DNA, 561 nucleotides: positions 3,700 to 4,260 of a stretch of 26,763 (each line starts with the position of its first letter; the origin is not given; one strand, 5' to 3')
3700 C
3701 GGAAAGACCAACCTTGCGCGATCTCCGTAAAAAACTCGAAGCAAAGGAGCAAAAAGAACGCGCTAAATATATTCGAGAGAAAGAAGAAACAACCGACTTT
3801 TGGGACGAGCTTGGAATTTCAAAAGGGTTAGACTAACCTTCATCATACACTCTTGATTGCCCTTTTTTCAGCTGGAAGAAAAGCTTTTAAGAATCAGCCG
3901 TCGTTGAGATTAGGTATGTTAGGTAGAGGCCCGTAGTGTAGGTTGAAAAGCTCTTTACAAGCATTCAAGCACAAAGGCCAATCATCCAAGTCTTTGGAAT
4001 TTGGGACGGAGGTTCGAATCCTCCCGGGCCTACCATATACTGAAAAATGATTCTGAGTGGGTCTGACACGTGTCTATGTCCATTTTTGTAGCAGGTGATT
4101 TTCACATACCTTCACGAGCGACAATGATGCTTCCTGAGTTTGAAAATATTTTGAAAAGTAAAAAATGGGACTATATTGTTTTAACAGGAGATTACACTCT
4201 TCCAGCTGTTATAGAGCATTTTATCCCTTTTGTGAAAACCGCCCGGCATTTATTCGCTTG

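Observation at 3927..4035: tRNA-Gln(TTG) interrupted in the D-loop at position 15/16, directly after the archaeosine G15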

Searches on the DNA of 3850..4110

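Call 69: search_rna_families(source=window, start=3850, end=4110, threshold=evalue, max_evalue=1, show_alignments=2)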
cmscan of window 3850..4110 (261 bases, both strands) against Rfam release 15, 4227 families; matches with E-value up to 1: 2.
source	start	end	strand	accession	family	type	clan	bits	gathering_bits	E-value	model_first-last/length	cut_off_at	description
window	3980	4100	+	RF04321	tmRNA_permuted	Gene;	-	20.1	47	0.022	1-133/213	no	permuted transfer-messenger RNA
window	3850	4035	+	RF00023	tmRNA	Gene;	CL00001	14.4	47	0.00041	206-374/374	5'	transfer-messenger RNA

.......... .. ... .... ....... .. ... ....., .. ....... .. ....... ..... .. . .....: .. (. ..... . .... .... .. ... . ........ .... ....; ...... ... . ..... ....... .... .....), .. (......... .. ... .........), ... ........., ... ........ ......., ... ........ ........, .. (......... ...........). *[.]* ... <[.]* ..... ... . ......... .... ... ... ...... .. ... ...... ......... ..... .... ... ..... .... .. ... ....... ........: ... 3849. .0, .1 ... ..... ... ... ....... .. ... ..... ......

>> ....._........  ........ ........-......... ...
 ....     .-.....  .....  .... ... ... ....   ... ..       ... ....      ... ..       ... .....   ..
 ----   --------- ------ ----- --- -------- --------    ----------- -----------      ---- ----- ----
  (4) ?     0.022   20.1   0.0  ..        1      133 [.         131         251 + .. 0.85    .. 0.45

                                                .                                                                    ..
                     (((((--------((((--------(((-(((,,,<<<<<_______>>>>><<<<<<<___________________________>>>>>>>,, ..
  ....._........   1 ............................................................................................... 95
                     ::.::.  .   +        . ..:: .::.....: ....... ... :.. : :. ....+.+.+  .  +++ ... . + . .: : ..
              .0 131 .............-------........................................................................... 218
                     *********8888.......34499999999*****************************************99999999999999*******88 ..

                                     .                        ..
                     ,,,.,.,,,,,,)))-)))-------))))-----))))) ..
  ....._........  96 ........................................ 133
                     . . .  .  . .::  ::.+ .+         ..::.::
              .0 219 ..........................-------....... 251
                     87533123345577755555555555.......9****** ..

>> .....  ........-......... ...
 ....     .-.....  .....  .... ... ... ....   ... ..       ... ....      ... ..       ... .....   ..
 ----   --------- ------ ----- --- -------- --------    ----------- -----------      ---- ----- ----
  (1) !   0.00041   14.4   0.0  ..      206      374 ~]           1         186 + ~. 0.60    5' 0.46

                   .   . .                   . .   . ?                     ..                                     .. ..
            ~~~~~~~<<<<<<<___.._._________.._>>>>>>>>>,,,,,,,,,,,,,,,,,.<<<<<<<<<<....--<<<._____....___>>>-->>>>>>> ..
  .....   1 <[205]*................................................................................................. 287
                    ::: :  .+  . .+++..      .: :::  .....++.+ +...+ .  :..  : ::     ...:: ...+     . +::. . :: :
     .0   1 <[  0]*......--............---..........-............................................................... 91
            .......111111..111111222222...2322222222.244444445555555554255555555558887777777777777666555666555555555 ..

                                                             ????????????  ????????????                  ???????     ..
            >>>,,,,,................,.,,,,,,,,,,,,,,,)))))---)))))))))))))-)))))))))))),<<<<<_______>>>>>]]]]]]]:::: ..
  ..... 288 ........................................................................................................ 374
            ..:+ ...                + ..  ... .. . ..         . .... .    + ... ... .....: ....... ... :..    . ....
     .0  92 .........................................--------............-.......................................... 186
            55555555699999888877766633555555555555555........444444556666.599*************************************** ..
